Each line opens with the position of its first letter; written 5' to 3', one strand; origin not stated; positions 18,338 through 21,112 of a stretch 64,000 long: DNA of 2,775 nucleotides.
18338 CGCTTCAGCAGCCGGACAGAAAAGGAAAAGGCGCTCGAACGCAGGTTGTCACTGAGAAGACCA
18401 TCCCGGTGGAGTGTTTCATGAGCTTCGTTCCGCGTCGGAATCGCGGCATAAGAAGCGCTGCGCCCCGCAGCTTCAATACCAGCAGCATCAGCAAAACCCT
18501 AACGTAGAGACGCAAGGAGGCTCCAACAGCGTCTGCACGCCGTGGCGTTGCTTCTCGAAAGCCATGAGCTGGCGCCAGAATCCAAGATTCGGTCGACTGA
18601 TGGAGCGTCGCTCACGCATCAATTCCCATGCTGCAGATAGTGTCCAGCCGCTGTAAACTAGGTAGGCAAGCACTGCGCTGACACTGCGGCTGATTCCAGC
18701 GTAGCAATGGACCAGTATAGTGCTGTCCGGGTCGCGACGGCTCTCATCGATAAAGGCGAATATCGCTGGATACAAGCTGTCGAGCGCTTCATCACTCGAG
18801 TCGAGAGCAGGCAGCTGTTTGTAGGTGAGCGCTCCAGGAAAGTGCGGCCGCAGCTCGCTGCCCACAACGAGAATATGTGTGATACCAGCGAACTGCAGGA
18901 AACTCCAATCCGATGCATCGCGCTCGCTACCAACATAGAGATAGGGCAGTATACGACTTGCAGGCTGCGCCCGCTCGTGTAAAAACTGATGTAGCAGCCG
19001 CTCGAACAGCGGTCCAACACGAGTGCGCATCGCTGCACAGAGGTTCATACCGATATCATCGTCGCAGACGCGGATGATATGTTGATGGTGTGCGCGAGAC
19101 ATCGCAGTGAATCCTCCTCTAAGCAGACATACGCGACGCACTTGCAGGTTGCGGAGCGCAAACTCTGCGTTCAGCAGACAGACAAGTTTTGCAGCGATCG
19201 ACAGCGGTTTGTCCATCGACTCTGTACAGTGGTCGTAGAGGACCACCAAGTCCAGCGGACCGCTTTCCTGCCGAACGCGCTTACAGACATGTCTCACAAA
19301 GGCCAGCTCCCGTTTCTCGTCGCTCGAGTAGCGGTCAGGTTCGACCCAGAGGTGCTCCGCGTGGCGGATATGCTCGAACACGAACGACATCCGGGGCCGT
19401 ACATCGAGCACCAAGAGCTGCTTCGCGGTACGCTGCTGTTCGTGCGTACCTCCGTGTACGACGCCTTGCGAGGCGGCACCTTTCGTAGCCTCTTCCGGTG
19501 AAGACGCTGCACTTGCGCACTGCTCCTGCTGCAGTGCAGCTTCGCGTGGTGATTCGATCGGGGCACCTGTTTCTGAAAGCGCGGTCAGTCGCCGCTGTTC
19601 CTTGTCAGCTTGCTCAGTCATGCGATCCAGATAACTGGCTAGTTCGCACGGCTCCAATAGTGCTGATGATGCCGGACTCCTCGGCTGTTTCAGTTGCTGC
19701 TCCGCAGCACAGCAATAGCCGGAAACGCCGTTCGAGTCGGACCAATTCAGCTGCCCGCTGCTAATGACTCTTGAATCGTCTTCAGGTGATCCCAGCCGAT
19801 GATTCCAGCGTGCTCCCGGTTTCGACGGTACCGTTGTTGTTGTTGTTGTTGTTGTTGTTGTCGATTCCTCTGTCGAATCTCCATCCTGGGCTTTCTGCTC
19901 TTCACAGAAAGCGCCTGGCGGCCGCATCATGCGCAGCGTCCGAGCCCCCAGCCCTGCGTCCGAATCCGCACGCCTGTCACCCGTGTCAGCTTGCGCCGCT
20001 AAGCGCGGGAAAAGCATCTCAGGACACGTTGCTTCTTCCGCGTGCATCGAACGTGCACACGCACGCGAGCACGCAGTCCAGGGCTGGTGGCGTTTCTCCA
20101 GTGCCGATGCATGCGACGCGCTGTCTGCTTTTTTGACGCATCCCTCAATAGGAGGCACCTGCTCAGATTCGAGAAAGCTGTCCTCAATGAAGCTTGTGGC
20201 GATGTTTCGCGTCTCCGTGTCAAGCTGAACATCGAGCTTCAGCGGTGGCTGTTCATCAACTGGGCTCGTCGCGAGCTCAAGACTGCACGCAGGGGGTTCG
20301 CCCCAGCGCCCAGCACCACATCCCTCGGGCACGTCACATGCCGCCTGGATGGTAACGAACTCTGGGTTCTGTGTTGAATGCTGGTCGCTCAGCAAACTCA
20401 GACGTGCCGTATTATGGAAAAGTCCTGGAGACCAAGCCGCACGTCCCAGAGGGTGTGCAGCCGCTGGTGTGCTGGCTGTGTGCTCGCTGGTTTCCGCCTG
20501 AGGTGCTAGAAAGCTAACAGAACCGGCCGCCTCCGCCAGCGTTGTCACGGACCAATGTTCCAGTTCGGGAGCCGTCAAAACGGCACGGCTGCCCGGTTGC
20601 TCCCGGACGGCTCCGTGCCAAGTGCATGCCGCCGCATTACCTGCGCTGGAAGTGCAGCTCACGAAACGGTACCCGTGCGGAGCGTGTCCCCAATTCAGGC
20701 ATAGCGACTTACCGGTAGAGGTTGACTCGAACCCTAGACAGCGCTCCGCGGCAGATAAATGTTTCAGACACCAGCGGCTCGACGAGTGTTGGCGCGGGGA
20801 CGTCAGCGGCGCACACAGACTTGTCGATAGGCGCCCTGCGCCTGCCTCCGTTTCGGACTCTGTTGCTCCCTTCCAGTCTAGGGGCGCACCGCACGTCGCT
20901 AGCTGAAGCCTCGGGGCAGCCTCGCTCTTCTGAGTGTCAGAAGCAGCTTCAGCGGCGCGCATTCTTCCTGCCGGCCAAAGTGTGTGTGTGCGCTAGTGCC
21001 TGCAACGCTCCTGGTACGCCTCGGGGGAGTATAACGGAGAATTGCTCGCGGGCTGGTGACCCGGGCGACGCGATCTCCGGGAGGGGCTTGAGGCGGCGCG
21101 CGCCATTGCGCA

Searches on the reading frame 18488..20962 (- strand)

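Call 19: search_protein_families(library=pfam, proteins=[window:18488-20962:-], max_evalue=0.001)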
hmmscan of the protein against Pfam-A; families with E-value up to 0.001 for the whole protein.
window:18488-20962:- (824 aa): 2 families
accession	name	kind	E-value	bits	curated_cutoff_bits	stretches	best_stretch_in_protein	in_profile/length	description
PF00782.25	DSPc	-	3e-23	82.5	33.5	1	675-805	1-133/133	Dual specificity phosphatase, catalytic domain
PF00581.25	Rhodanese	-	1.9e-07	31.9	22.2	1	512-622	10-100/102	Rhodanese-like domain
